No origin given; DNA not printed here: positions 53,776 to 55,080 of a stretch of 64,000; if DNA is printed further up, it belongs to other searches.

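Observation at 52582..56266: Five translationally coupled uncharacterised genes (degenerate BPL/LplA-like, two unknowns, DUF3305-like, DUF3306-like) heading the formate dehydrogenase gene array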

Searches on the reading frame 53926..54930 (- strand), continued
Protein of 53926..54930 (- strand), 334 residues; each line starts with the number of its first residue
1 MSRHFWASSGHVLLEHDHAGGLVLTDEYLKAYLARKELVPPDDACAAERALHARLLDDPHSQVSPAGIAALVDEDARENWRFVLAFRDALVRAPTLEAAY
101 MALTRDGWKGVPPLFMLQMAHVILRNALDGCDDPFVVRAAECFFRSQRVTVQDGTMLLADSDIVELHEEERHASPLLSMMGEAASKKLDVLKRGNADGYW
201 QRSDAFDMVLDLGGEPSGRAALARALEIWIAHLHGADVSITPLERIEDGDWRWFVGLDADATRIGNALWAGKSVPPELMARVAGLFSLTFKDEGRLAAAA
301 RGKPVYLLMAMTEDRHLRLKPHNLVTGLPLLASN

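Call 33: predict_structure(alignment_id=A1)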
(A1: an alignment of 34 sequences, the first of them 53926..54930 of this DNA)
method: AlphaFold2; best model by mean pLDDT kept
length: 334 residues; sequences in the alignment: 34
mean_pLDDT: 86.4   pTM: 0.86
mean pLDDT of the five models: 86.4, 86.4, 86.2, 85.5, 84.3
residues with pLDDT >= 90: 211; 70-90: 84; 50-70: 17; < 50: 22
segments of 3 or more residues with pLDDT < 50: 1-5, 176-178, 180-186, 203-205
pLDDT, mean of each block of 10 residues (from residue 1): 52 90 94 86 95 96 95 93 92 95 88 86 91 93 92 88 68 49 56 88 68 94 98 94 85 90 92 91 95 90 92 94 93 63
secondary structure, 60 per line:
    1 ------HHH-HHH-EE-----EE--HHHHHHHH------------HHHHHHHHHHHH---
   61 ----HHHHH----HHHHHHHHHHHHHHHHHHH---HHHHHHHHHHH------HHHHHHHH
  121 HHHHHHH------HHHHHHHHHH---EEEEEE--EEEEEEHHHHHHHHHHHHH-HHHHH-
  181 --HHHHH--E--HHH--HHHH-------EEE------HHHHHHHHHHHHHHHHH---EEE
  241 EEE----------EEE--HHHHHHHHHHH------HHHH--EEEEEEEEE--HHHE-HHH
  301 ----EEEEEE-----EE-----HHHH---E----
elements in order: H26-33 H46-57 H65-69 H74-92 H96-106 H113-127 H134-143 E147-152 E155-160 H161-173 H175-179 H183-187 H198-201 E209-211 H218-234 E238-243 E254-256 H259-269 H276-279 E282-290 E305-310 H323-326
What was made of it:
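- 53926..54930 (-): g3: DUF6352 protein, with a confident model and no structural relative found in the PDB. AF2 pLDDT 86, pTM 0.86 (call 33).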

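Call 35: fold_search(model_id=the predicted structure, library=pdb)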
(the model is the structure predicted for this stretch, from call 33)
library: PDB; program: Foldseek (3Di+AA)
matches with E <= 10: 79; with E <= 0.001: 0
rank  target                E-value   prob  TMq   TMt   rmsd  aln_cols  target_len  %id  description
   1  5frw_A                1.1e+00  0.04  0.11  0.15  18.3       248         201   11  crystal structure of the phenol-responsive sensory domain of the transcription activator PoxR with Phenol (released 2016-04-06)
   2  9dd0_C                1.5e+00  0.03  0.14  0.14  17.0       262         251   14  Designed allosteric facilitated dissociation switch AS1 in complex state TH with methylated lysines, crystal #2 (released 2025-08-20)
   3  7r0g_B                1.6e+00  0.03  0.10  0.07  15.7       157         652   13  STRUCTURAL BASIS OF ION UPTAKE IN COPPER-TRANSPORTING P1B-TYPE ATPASES (released 2022-09-14)
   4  5whm_C                2.5e+00  0.01  0.08  0.09  18.1       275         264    9  Crystal Structure of IclR Family Transcriptional Regulator from Brucella abortus (released 2017-08-23)
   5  5frv_A                2.6e+00  0.02  0.11  0.16  18.1       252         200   11  crystal structure of the phenol-responsive sensory domain of the transcription activator PoxR in complex with 4-methyl (released 2016-03-30)
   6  5whm_A                2.6e+00  0.01  0.08  0.10  20.2       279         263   11  Crystal Structure of IclR Family Transcriptional Regulator from Brucella abortus (released 2017-08-23)
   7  8wvz_A                3.1e+00  0.01  0.07  0.04  19.6       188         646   10  Structure of ADP-Form AsfvPrimPol Hexamer (released 2024-10-30)
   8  5whm_B                3.1e+00  0.01  0.07  0.09  18.6       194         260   11  Crystal Structure of IclR Family Transcriptional Regulator from Brucella abortus (released 2017-08-23)
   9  2eb9                  3.6e+00  0.04  0.12  0.22  13.6       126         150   17  Crystal Structure of Cu(II)(Sal-Leu)/apo-Myoglobin (released 2007-07-03)
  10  5fru_A                3.6e+00  0.02  0.12  0.17  19.5       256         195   13  crystal structure of the phenol-responsive sensory domain of the transcription activator PoxR (released 2016-03-30)
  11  6c0f_n                3.8e+00  0.02  0.08  0.07  17.1       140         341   12  Yeast nucleolar pre-60S ribosomal subunit (state 2) (released 2018-03-14)
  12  9uj2_A                3.8e+00  0.01  0.10  0.12  20.8       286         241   12  14-3-3 zeta chimera with the S202R peptide of SARS-CoV-2 N (residues 200-213) (released 2025-05-21)
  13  9ykj_A                3.8e+00  0.01  0.09  0.05  21.1       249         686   16  Hna Dimer (released 2025-12-10)
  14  4o1t                  4.0e+00  0.03  0.10  0.17  12.8        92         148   17  Crystal structure of murine neuroglobin mutant F106W (released 2014-06-18)
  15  9dcx                  4.0e+00  0.02  0.13  0.15  17.5       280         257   14  Crystal Structure of designed allosteric facilitated dissociation switch AS1 (released 2025-08-20)
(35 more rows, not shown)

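Call 42: find_related_loci(query=A3, collection=metagenome_contigs, flank=10000)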
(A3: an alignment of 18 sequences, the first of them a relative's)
Query A3 (346 aa) in metagenome_contigs; peptide patterns used: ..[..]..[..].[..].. (x = any residue, [..] = any of these).
600 stretches matched a pattern (row limit reached: there are more); 576 encode a relative of the query (tblastn E <= 1e-3); the best 80 are kept; 80 distinct loci.
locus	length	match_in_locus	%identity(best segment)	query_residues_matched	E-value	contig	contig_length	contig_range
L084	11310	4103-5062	61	13-332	9e-138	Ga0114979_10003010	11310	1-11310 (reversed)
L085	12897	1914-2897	58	5-332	5e-135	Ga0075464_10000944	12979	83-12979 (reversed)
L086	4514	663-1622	59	13-332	1e-136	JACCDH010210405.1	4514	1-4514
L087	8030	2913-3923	56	10-346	1e-133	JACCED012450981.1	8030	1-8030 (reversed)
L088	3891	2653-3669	55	5-343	1e-132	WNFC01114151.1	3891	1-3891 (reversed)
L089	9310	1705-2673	58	8-332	2e-129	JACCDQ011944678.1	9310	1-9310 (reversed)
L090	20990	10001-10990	58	3-332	4e-129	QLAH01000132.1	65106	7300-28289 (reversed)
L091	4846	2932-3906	55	8-332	3e-129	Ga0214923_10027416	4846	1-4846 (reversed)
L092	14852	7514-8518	54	9-343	9e-128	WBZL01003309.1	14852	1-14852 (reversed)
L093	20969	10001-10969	56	13-334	2e-126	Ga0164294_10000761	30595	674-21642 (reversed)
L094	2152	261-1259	53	11-343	1e-133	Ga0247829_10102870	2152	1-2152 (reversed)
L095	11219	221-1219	54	11-343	1e-124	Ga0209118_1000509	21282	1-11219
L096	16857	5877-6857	53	6-332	1e-124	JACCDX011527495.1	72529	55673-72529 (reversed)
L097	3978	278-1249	53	9-332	1e-125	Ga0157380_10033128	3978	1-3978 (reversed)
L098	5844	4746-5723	53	10-335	2e-123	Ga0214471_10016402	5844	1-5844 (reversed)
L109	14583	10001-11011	53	7-343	2e-120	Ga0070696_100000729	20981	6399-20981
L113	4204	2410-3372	54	11-332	2e-121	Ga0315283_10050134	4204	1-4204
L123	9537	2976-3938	53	11-332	5e-118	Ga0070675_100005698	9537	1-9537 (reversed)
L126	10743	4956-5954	53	11-343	3e-117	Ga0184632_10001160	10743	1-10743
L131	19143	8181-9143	54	11-332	5e-116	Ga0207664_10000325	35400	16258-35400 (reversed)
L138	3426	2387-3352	51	11-332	4e-117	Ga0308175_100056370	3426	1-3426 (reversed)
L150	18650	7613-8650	44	1-346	2e-104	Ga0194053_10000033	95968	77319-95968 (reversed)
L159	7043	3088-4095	43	11-346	4e-101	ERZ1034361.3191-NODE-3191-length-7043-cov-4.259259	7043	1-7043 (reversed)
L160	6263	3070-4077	43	11-346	3e-101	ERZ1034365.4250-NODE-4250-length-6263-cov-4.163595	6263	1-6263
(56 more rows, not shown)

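Call 46: search_protein_families(library=pfam, proteins=[L090:7081-9426:-, L090:9941-11035:+, L090:11037-13274:-, L090:5535-6992:-, L090:2965-5565:+, L090:13470-14723:-, L090:15362-16117:-, L090:16011-17219:-, L090:9505-9915:-], max_evalue=0.001)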
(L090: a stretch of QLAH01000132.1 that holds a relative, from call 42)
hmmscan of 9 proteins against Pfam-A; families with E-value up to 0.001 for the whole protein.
L090:7081-9426:- (781 aa): 18 families
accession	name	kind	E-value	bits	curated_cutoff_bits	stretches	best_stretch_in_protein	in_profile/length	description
PF07724.20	AAA_2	-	2.4e-65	220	27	1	495-655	1-165/166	AAA domain (Cdc48 subfamily)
PF00004.35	AAA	-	4.7e-29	101.9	21.2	2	220-352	2-125/131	ATPase family associated with various cellular activities (AAA)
PF17871.7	AAA_lid_9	-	1.1e-26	93.2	22.8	1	359-460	1-99/104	AAA lid domain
PF10431.15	ClpB_D2-small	-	1.5e-24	86.3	21.9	1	662-740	1-79/81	C-terminal, D2-small domain, of ClpB protein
PF07728.20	AAA_5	-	1.7e-18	67.4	22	1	500-618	2-125/139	AAA domain (dynein-related subfamily)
PF02861.25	Clp_N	-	4.6e-15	55.9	20.7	1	13-62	1-52/53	Clp amino terminal domain, pathogenicity island component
PF13191.12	AAA_16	-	4.7e-12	47.1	32.6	1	196-286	1-85/167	AAA ATPase domain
PF13401.12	AAA_22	-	9.4e-10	39.3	27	0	500-591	8-109/130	AAA domain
PF00158.32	Sigma54_activat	-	3.3e-09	37.1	20.2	1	500-621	25-148/168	Sigma-54 interaction domain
PF01078.27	Mg_chelatase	-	2.4e-06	27.5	20.3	0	500-539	25-63/207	Magnesium chelatase, subunit ChlI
PF05496.18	RuvB_N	-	6.1e-06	26.5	27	0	470-525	10-61/159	Holliday junction DNA helicase RuvB P-loop domain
PF20720.3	nSTAND3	-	9.8e-06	25.8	27.2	0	214-245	15-46/155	Novel STAND NTPase 3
PF12775.13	AAA_7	-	1.1e-05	25.5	25.8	0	208-296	26-109/181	P-loop containing dynein motor region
PF05621.17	TniB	-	2.3e-05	24.4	22.4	0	207-354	26-183/189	Bacterial TniB protein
PF13173.12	AAA_14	-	5.5e-05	23.6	27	0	500-592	5-87/129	AAA domain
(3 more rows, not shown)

L090:9941-11035:+ (364 aa): 1 family
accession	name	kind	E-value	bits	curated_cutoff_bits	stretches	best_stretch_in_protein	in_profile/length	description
PF19879.4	DUF6352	-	5.5e-66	223.4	25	1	30-322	4-288/290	Family of unknown function (DUF6352)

L090:11037-13274:- (745 aa): 1 family
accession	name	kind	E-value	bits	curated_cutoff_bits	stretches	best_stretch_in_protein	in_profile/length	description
PF03971.19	IDH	-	0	1263.5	25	1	8-740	2-733/734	Monomeric isocitrate dehydrogenase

L090:5535-6992:- (485 aa): 2 families
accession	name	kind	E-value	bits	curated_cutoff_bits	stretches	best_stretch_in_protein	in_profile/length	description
PF08411.15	Exonuc_X-T_C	-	3.9e-86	289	27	1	222-479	12-268/269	Exonuclease C-terminal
PF00929.31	RNase_T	-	2.8e-25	90.2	24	1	7-188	1-163/164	Exonuclease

L090:2965-5565:+ (866 aa): 8 families
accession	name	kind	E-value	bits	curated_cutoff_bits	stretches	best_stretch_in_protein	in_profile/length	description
PF00563.25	EAL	-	5.8e-69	232.5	31.3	1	600-840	2-236/236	EAL domain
PF12860.13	PAS_7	-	3.5e-61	204.9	27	2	171-286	2-113/115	PAS fold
PF00990.26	GGDEF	-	1.2e-44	152.3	23.8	1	424-578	2-159/161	Diguanylate cyclase, GGDEF domain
PF00989.32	PAS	-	9.8e-15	55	22.6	1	40-143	2-106/113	PAS fold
PF13188.13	PAS_8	-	5.2e-14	52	21.8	2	295-331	1-37/65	PAS domain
PF08448.16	PAS_4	-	1.3e-09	38.7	23.1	0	171-284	2-109/110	PAS fold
PF08447.18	PAS_3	-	3e-08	34.3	25.6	1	63-137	3-79/89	PAS fold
PF13426.13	PAS_9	-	9.5e-06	26.3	27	0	186-282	14-103/103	PAS domain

L090:13470-14723:- (417 aa): 1 family
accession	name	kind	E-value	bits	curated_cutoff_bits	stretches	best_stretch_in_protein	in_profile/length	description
PF00180.25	Iso_dh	-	5.3e-86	289.4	27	1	30-411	2-346/348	Isocitrate/isopropylmalate dehydrogenase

L090:15362-16117:- (251 aa): 2 families
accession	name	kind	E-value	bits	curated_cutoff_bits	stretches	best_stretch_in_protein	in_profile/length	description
PF00775.27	Dioxygenase_C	-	1.7e-25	90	27.3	1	85-218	2-150/182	Dioxygenase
PF13620.12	CarboxypepD_reg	-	0.0009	20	32.3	0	117-183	2-51/82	Carboxypeptidase regulatory-like domain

L090:16011-17219:- (402 aa): 2 families
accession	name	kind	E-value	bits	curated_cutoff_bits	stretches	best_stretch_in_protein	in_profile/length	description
PF12704.14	MacB_PCD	-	1.4e-50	172.9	27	1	20-240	1-205/207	MacB-like periplasmic core domain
PF02687.27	FtsX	-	3.8e-18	66.1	25.5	1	282-395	2-120/120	FtsX-like permease C-terminal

L090:9505-9915:- (136 aa): 1 family
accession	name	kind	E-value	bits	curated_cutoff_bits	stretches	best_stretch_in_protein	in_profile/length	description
PF02617.22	ClpS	-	1.6e-35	121.2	23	1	53-130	2-79/80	ATP-dependent Clp protease adaptor protein ClpS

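Call 49: search_protein_families(library=pfam, proteins=[L092:9289-11691:-, L123:5460-6701:-, L131:13334-14242:+, L126:2878-4311:+, L109:13359-14132:-, L159:2662-3102:-, L138:157-966:-, L113:1044-1685:+, L150:6072-7112:+, L160:4080-5330:-], max_evalue=0.00001)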
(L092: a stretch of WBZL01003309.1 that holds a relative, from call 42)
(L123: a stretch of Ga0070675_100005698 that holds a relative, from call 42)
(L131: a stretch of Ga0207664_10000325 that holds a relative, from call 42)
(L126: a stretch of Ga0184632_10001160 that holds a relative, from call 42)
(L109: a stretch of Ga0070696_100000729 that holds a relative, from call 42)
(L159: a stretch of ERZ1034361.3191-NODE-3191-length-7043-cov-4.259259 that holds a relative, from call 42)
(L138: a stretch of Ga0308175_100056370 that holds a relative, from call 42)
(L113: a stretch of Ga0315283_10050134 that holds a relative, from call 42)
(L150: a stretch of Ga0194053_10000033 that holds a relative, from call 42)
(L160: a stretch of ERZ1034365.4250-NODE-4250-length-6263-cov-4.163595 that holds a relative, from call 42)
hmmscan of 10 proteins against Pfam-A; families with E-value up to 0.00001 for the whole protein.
L092:9289-11691:- (801 aa): 1 family
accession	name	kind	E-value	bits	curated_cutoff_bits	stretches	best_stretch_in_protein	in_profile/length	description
PF00075.30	RNase_H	-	1.5e-47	161.8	25.8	1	656-792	3-139/141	RNase H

L123:5460-6701:- (414 aa): 1 family
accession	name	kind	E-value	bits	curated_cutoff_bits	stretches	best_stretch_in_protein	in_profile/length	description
PF08241.18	Methyltransf_11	-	7.2e-09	36.6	21.2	1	235-283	47-95/95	Methyltransferase domain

L131:13334-14242:+ (303 aa): 2 families
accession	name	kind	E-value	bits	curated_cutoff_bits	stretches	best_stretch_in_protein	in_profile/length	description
PF16123.11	HAGH_C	-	9.3e-29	100.1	25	1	215-302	1-83/83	Hydroxyacylglutathione hydrolase C-terminus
PF00753.33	Lactamase_B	-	1.2e-26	94.3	22.7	1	58-214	7-196/196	Metallo-beta-lactamase superfamily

L126:2878-4311:+ (478 aa): 3 families
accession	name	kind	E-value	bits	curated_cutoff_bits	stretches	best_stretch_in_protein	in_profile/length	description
PF00108.29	Thiolase_N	-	2.2e-71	240.8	26.4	1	89-347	2-259/260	Thiolase, N-terminal domain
PF02803.24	Thiolase_C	-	9.1e-45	151.7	27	1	355-476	1-122/123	Thiolase, C-terminal domain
PF00109.32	ketoacyl-synt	-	4e-06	27.1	20.8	1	169-205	168-204/252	Beta-ketoacyl synthase, N-terminal domain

L109:13359-14132:- (258 aa): 0 families

L159:2662-3102:- (147 aa): 1 family
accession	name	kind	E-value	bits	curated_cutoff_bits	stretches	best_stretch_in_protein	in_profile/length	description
PF00254.34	FKBP_C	-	4.7e-35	120.2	21.1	1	48-144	3-94/94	FKBP-type peptidyl-prolyl cis-trans isomerase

L138:157-966:- (270 aa): 0 families

L113:1044-1685:+ (214 aa): 0 families

L150:6072-7112:+ (347 aa): 1 family
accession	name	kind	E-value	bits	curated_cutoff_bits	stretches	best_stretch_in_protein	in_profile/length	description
PF01464.25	SLT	-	2e-17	63.3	21.3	1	218-296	7-87/117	Transglycosylase SLT domain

L160:4080-5330:- (417 aa): 1 family
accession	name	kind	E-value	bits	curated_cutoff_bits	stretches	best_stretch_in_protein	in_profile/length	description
PF07690.21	MFS_1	-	2.8e-27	96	33.4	2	31-270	3-243/347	Major Facilitator Superfamily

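Call 54: find_encoding_contigs(protein=P0232, flank=8000, max_places=3)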
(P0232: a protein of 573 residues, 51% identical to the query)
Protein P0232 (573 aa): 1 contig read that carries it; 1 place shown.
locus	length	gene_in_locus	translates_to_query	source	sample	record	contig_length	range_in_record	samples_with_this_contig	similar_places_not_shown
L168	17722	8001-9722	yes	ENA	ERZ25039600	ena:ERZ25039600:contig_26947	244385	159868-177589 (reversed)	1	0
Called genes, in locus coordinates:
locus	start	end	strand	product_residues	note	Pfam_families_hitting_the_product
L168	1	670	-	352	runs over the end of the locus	PF01292:Ni_hydr_CYTB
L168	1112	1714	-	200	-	PF13187:Fer4_9 (faint), PF12838:Fer4_7 (weak), PF13247:Fer4_11, PF00037:Fer4, PF12797:Fer4_2 (weak), PF12837:Fer4_6, PF13237:Fer4_10 (weak), PF12838:Fer4_7 (weak), +1 more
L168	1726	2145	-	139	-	PF01568:Molydop_binding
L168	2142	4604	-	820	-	PF04879:Molybdop_Fe4S4, PF00384:Molybdopterin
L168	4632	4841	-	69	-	-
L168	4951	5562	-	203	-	PF02613:Nitrate_red_del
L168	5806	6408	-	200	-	PF11748:DUF3306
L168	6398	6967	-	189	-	PF11749:DUF3305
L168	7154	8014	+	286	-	-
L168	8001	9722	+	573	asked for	PF12797:Fer4_2 (faint), PF12837:Fer4_6 (faint), PF12838:Fer4_7, PF13183:Fer4_8 (faint), PF00037:Fer4 (weak), PF13237:Fer4_10 (weak), PF13187:Fer4_9 (weak), PF19879:DUF6352, +3 more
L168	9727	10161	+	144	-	PF19879:DUF6352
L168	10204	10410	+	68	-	PF20104:DUF6494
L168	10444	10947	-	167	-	PF14347:DUF4399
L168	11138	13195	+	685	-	PF00515:TPR_1 (faint), PF07719:TPR_2 (faint), PF13181:TPR_8 (faint), PF13371:TPR_9 (faint), PF13414:TPR_11 (faint), PF13432:TPR_16 (weak), PF14559:TPR_19 (weak), PF13432:TPR_16, +4 more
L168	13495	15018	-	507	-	PF07310:PAS_5, PF01656:CbiA, PF09140:MipZ, PF10609:ParA, PF13614:AAA_31 (weak)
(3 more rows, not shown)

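Call 92: search_solved_structures(query=A2, max_evalue=10)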
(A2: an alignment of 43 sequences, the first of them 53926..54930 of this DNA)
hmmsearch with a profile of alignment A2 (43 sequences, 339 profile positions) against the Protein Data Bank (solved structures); distinct sequences matched with E-value up to 10: 2.
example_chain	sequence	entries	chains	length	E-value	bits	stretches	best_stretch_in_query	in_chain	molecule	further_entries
6c2u_A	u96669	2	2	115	0.11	14.9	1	173-252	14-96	phosphate-loop protein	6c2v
6h8y_A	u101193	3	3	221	1.2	11.5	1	134-206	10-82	Beta-phosphoglucomutase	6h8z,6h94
